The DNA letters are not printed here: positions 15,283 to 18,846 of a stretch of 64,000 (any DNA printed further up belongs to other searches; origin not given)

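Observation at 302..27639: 27-kb single-strand gene train of six giant GT-C-like membrane proteins with flippase-like, GT4, methyltransferase and ECF sigma genes: candidate undescribed envelope-glycan / glycosylation machine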

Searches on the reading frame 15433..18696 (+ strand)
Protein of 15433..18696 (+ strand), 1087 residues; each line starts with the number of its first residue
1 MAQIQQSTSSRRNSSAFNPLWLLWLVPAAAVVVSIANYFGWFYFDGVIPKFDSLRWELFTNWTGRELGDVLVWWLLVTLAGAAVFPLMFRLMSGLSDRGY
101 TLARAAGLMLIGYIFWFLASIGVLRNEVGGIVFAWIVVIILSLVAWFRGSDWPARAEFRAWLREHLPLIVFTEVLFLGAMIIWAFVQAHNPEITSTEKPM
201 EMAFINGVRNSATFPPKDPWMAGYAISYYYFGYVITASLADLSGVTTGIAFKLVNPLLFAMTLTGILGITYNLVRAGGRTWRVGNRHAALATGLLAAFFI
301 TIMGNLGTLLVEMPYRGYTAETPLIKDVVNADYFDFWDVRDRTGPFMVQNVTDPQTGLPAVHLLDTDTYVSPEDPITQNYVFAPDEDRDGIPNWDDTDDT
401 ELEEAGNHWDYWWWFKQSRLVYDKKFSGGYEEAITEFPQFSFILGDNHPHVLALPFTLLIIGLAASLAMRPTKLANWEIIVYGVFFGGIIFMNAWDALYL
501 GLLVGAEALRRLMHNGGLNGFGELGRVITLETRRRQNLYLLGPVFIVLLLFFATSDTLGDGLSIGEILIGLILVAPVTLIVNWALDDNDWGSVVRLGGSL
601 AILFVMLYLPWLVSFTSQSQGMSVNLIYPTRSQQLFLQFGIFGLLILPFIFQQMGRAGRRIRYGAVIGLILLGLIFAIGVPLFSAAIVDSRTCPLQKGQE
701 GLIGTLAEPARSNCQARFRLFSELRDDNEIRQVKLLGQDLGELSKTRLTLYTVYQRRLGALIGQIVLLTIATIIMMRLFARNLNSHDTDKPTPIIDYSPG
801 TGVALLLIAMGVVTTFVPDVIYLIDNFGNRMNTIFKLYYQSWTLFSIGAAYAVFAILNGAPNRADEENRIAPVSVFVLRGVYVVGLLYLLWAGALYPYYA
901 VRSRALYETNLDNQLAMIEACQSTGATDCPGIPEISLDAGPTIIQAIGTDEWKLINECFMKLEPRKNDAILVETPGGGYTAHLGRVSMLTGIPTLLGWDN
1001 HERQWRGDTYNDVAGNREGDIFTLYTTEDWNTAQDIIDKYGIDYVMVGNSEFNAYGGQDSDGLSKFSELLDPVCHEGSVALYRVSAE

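Call 4: search_protein_families(library=pfam, proteins=[window:15433-18696:+], max_evalue=0.01)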
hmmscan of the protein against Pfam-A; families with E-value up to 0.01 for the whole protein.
window:15433-18696:+ (1087 aa): 1 family
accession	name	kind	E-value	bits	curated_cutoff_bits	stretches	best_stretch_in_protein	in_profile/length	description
PF10060.15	DUF2298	-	7.5e-91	305.9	27.8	1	110-845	1-488/488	Uncharacterized membrane protein (DUF2298)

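Call 5: search_protein_families(library=ncbifam, proteins=[window:15433-18696:+], max_evalue=0.01)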
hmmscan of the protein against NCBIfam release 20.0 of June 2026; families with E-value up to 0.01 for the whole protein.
window:15433-18696:+ (1087 aa): 1 family
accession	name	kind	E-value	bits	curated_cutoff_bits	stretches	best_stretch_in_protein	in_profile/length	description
TIGR03662.1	Chlor_Arch_YYY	subfamily_domain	2.5e-119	400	300.25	3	67-314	2-231/727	chlor_Arch_YYY domain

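Call 21: find_encoding_contigs(protein=window:15433-18696:+, flank=10000, max_places=6)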
Protein window:15433-18696:+ (1087 aa): 3 contigs read that carry it; 3 places shown.
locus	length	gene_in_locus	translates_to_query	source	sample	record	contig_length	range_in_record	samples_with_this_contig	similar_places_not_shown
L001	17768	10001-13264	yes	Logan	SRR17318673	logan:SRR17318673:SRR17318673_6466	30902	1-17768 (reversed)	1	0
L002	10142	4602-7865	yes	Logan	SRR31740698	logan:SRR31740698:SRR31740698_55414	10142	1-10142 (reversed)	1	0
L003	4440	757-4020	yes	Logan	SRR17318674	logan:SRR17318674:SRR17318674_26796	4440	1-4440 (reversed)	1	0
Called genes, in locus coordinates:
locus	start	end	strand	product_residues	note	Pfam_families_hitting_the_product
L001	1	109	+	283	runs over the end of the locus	PF01209:Ubie_methyltran, PF13489:Methyltransf_23, PF07021:MetW (weak), PF13847:Methyltransf_31, PF08241:Methyltransf_11, PF08242:Methyltransf_12, PF13649:Methyltransf_25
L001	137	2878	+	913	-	-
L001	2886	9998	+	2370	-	PF10060:DUF2298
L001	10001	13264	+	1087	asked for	PF10060:DUF2298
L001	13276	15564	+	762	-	-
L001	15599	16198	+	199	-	PF07638:Sigma70_ECF (weak), PF04542:Sigma70_r2, PF08281:Sigma70_r4_2, PF04545:Sigma70_r4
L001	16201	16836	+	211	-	-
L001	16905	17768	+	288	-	?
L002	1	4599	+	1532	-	?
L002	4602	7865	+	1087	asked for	PF10060:DUF2298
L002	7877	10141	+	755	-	?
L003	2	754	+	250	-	?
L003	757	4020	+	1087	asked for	PF10060:DUF2298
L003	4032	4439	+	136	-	?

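Call 22: find_related_loci(query=window:15433-18696:+, collection=genome_contigs, flank=10000)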
Query window:15433-18696:+ (1087 aa) in genome_contigs; peptide patterns used: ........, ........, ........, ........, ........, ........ (x = any residue, [..] = any of these).
179 stretches matched a pattern; 165 encode a relative of the query (tblastn E <= 1e-3); the best 80 are kept; 78 distinct loci.
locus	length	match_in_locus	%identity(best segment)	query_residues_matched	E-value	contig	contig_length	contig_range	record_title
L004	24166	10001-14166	95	1-1087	0e+0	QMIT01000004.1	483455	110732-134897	MAG: Chloroflexota bacterium isolate CFX5 B_scaffold_4, whole genome shotgun sequence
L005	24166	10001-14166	94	1-1087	0e+0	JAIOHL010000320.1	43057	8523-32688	MAG: Anaerolineae bacterium isolate MAG_03 contig_309569, whole genome shotgun sequence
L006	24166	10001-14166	87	1-1087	0e+0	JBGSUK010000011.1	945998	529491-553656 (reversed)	MAG: Anaerolineae bacterium isolate JTS-AC430 k141_264801, whole genome shotgun sequence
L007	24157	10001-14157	90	1-1085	0e+0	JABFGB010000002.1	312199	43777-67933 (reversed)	MAG: Chloroflexota bacterium isolate CFX10 c_000000000002, whole genome shotgun sequence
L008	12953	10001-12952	83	1-1069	0e+0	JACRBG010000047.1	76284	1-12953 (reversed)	MAG: Chloroflexi bacterium isolate NC_groundwater_1614_Pr3_B-0.1um_50_13 SR-2_scaffold_141_3173087, whole genome shotgun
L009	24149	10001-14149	50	20-1087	0e+0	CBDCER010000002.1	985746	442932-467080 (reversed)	MAG: Aggregatilineales bacterium isolate 40d8095f-e3e6-4e4c-932d-ac8bc0a239c2 genome assembly, contig: contig_2, whole g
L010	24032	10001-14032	47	22-1087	0e+0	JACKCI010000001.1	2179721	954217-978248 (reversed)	MAG: Anaerolineales bacterium isolate HK-STAS-CHLO-43 HK-STAS-CHLO-43_1, whole genome shotgun sequence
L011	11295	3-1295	81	657-1087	0e+0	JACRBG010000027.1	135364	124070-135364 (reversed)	MAG: Chloroflexi bacterium isolate NC_groundwater_1614_Pr3_B-0.1um_50_13 SR-2_scaffold_141_1653781, whole genome shotgun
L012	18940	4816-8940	44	21-1087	0e+0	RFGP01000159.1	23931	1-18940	MAG: Chloroflexi bacterium isolate J027 k99_675282, whole genome shotgun sequence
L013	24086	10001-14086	48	4-1087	0e+0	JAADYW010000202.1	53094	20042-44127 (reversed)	MAG: Chloroflexi bacterium isolate TC_152 k99_2319616, whole genome shotgun sequence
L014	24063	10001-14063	34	58-1086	5e-157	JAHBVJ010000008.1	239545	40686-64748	MAG: Anaerolineae bacterium isolate ACE_CHL12 CHL12_8, whole genome shotgun sequence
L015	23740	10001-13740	33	58-1082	3e-140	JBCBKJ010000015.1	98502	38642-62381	MAG: Chloroflexota bacterium isolate J06627_21 NODE_15_length_98502_cov_10.106467, whole genome shotgun sequence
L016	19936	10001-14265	35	58-1087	7e-140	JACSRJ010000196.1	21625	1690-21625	MAG: Anaerolinea sp. isolate CH2 contig-70_2659, whole genome shotgun sequence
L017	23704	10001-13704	32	58-1087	2e-136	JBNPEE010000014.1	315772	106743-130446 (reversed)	MAG: Anaerolineae bacterium isolate fr_S2C258 S2CNODE_8_length_315772_cov_8_045386, whole genome shotgun sequence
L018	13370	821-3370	33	58-1082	2e-132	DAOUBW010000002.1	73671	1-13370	MAG TPA_asm: Anaerolineae bacterium isolate H71_754 k91_250071, whole genome shotgun sequence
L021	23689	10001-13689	44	58-1086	5e-111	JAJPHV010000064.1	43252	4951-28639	MAG: Chloroflexota bacterium isolate Centralia_MAG_208 k107_5893124, whole genome shotgun sequence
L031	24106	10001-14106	28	68-1084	7e-83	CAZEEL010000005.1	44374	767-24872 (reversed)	MAG TPA_asm: uncultured Leptolinea sp. isolate SRP192927_co5_692 genome assembly, contig: NODE_677_length_44374_cov_5.72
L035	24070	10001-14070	29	69-1084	4e-101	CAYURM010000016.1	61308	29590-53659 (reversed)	MAG TPA_asm: uncultured Anaerolineaceae bacterium isolate SRP241326_co4_46 genome assembly, contig: NODE_790_length_6130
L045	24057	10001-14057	28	69-1087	8e-78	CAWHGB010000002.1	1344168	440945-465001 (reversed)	MAG: uncultured Chloroflexia bacterium isolate MFD00709.bin.2.144 genome assembly, contig: contig_20279, whole genome sh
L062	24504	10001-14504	33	71-1085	2e-60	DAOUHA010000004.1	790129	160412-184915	MAG TPA_asm: Longilinea sp. isolate R89_285 k165_739106, whole genome shotgun sequence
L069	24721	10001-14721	31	63-1085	2e-64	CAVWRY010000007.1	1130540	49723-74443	MAG: uncultured Chloroflexia bacterium isolate MFD01213.bin.1.46 genome assembly, contig: contig_5209, whole genome shot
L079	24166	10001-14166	47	70-1083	8e-55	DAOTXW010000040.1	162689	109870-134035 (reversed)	MAG TPA_asm: Anaerolineae bacterium isolate H21_280 k133_1504993, whole genome shotgun sequence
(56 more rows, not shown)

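Call 30: find_homologous_proteins(query=window:15433-18696:+, max_evalue=1e-10)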
Query window:15433-18696:+ (1087 aa): 2784 proteins with E <= 1e-10 among 8000 candidates; the best 120 are listed.
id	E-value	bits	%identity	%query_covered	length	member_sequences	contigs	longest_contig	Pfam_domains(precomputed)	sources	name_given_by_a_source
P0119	0.0e+0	2496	100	100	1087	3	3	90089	PF10060.16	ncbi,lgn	-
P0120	0.0e+0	2328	93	100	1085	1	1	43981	PF10060.16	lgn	-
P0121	0.0e+0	2246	90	100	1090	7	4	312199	PF10060.16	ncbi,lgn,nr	ncbi:MAG: hypothetical protein HND46_01680 [Chloroflexi bacterium]|nr:hypothetical protein [Chlorofl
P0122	0.0e+0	2194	88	100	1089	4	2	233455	PF10060.16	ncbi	-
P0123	0.0e+0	1266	83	60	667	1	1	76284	PF10060.16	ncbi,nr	ncbi:MAG: hypothetical protein HY862_17125, partial [Chloroflexi bacterium]|nr:hypothetical protein 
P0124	0.0e+0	1029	48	99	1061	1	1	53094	PF10060.16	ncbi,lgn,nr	ncbi:MAG: hypothetical protein GYB66_11965 [Chloroflexi bacterium]|nr:hypothetical protein [Chlorofl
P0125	0.0e+0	1024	49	98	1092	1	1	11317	PF10060.16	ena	-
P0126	0.0e+0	1017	47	98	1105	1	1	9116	PF10060.16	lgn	-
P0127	7.1e-298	1009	47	99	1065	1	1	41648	PF10060.16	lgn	-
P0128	1.2e-290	985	45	100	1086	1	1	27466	PF10060.16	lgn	-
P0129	2.3e-286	971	49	89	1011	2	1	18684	PF10060.16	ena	-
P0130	5.5e-286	970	47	95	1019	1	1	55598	PF10060.16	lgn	-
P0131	9.2e-282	956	46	98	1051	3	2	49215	PF10060.16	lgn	-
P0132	1.3e-280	952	47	94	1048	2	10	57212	PF10060.16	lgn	-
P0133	2.5e-279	948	45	98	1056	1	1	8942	PF10060.16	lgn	-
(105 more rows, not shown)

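Call 48: predict_structure(alignment_id=A2)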
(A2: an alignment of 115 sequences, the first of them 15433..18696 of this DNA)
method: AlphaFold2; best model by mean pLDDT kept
length: 1087 residues; sequences in the alignment: 115
mean_pLDDT: 89.4   pTM: 0.92
mean pLDDT of the five models: 89.4, 88.8, 88.5, 87.7, 87.6
residues with pLDDT >= 90: 765; 70-90: 223; 50-70: 73; < 50: 26
segments of 3 or more residues with pLDDT < 50: 1-17, 41-43, 46-51
pLDDT, mean of each block of 10 residues (from residue 1): 41 50 65 64 45 81 96 98 97 97 98 97 96 98 91 91 95 95 93 90 95 92 85 97 97 97 98 89 88 96 96 92 93 95 94 96 97 95 91 83 61 90 84 91 94 98 98 96 97 94 98 93 94 96 96 76 90 96 96 97 96 80 89 98 98 94 96 97 90 79 84 81 58 61 77 93 98 95 72 84 98 97 84 94 98 93 81 87 96 93 82 75 88 88 93 96 94 87 93 93 84 94 97 97 97 90 96 97 90
secondary structure, 60 per line:
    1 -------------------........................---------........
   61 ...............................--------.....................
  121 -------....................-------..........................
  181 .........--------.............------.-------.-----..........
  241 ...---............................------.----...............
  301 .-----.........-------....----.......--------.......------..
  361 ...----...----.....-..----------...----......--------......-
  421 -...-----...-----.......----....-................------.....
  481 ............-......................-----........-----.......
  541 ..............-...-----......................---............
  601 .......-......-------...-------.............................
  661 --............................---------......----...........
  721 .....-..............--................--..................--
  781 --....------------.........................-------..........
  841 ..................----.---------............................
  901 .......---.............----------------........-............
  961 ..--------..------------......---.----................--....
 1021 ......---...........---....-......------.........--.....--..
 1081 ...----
elements in order (helices of 4 or more, strands of 3 or more residues): H20-43 H53-91 H100-120 H128-147 H155-189 H198-210 H231-243 H247-274 H286-301 H307-315 H323-326 H331-337 E346-352 E359-363 E368-370 H375-379 H400-405 H414-419 E422-424 E430-432 H438-444 H449-452 H454-469 H476-492 H494-515 H521-528 H534-554 H564-585 H589-607 H609-614 E622-624 H632-660 H663-690 H700-705 H710-725 H727-740 H743-758 H761-778 H783-786 H799-820 E821-823 H831-858 H873-907 H911-923 H940-947 H949-962 H985-990 H999-1014 H1017-1026 H1030-1040 E1044-1047 H1049-1054 H1061-1069 E1072-1076 E1079-1083

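Call 50: fold_search(model_id=the predicted structure, library=pdb)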
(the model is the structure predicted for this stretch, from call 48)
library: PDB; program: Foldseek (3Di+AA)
matches with E <= 10: 236; with E <= 0.001: 1
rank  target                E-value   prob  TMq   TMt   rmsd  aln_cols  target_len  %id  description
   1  7e9s_A                3.7e-04  1.00  0.22  0.27  16.8       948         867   11  Archaeal oligosaccharyltransferase AglB from Archaeoglobus fulgidus in complex with an inhibitory peptide and a dolich (released 2021-09-08)
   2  5gmy_A                3.6e-03  0.99  0.20  0.25  19.5       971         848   10  Crystal structure of the Archaeoglobus fulgidus oligosaccharyltransferase (O29867_ARCFU) tethered with an acceptor pep (released 2017-02-01)
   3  6afy_A                4.1e-03  0.47  0.10  0.13  30.2      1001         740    9  Proton pyrophosphatase-E225S mutant (released 2019-04-10)
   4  9jup                  4.6e-03  0.23  0.08  0.08  36.0      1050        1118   10  Structure of Arabidopsis thaliana ABCB1 with AMP-PNP bound in the outward-facing conformation (released 2025-03-05)
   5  7zlg_A                5.0e-03  0.84  0.11  0.17  23.8       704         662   13  Cryo-EM structure of C-mannosyltransferase CeDPY19, in complex with acceptor peptide and bound to CMT2-Fab and anti-Fa (released 2023-01-11)
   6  3wak                  5.2e-03  1.00  0.25  0.30  16.1       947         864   10  Crystal structure of the Archaeoglobus fulgidus oligosaccharyltransferase (O29867_ARCFU) in the apo form (released 2013-10-30)
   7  6afu_A                8.7e-03  0.23  0.08  0.11  30.7       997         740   10  Proton pyrophosphatase-L555M mutant (released 2019-04-10)
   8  7zli_A                9.5e-03  0.99  0.24  0.36  16.0       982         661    9  Cryo-EM structure of C-mannosyltransferase CeDPY19, in complex with Dol25-P-Man and bound to CMT2-Fab and anti-Fab nan (released 2023-01-11)
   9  6aft_A                1.9e-02  0.20  0.08  0.11  30.4      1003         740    9  Proton pyrophosphatase - E301Q (released 2019-04-10)
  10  7zlh_A                2.2e-02  0.98  0.24  0.36  15.6      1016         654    9  Cryo-EM structure of C-mannosyltransferase CeDPY19, in apo state, bound to CMT2-Fab and anti-Fab nanobody (released 2023-01-11)
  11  8b24_A                2.5e-02  0.16  0.08  0.11  31.0      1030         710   11  Time-resolved structure of K+-dependent Na+-PPase from Thermotoga maritima 3600-seconds post reaction initiation with  (released 2024-01-17)
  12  6afx_A                2.6e-02  0.21  0.10  0.13  30.8      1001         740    9  Proton pyrophosphatase - E225A (released 2019-04-10)
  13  8if8_C                3.5e-02  0.99  0.28  0.47  16.6      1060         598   10  Arabinosyltransferase AftA (released 2023-05-31)
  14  5gpj_B                4.5e-02  0.20  0.10  0.13  30.7       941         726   10  Crystal Structure of Proton-Pumping Pyrophosphatase (released 2016-12-28)
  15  6qxa_B                5.5e-02  0.18  0.10  0.13  29.5       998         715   11  Structure of membrane bound pyrophosphatase from Thermotoga maritima in complex with imidodiphosphate and N-[(2-amino- (released 2019-04-10)
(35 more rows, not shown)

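Call 57: search_solved_structures(query=A2, max_evalue=10)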
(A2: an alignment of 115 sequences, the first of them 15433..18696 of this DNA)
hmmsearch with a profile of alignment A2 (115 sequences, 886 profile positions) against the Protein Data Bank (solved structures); distinct sequences matched with E-value up to 10: 13.
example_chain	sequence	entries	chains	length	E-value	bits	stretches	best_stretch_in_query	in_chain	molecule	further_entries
1tcd_A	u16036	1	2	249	0.34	12.2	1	833-879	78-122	TRIOSEPHOSPHATE ISOMERASE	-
2oma_A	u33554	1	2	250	0.35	12.2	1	833-879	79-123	Triosephosphate isomerase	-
1ci1_A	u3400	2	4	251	0.35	12.2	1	833-879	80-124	PROTEIN (TRIOSEPHOSPHATE ISOMERASE) | Triosephosphate isomerase, glycosomal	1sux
4y8f_A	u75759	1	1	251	0.37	12.1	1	834-875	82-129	Triosephosphate Isomerase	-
4hhp_A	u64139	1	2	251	0.41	11.9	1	833-879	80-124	Triosephosphate isomerase, glycosomal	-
2e8c_A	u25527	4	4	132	0.47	11.7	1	814-877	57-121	Hypothetical protein Aq_1549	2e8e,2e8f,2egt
5ibx_A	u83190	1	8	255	0.62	11.3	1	832-882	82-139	Triosephosphate isomerase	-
7qhm_J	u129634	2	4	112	0.7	11.2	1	173-267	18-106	Hypothetical membrane protein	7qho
4z0s_A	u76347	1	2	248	0.92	10.8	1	832-867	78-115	Triosephosphate isomerase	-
4ywi_A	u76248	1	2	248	1.3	10.2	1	832-867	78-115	Triosephosphate isomerase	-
2vfd_A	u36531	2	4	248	1.3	10.2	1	832-867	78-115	TRIOSEPHOSPHATE ISOMERASE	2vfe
4z0j_A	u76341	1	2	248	1.4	10.2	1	832-867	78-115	Triosephosphate isomerase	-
2vff_A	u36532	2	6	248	1.8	9.8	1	832-867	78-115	TRIOSEPHOSPHATE ISOMERASE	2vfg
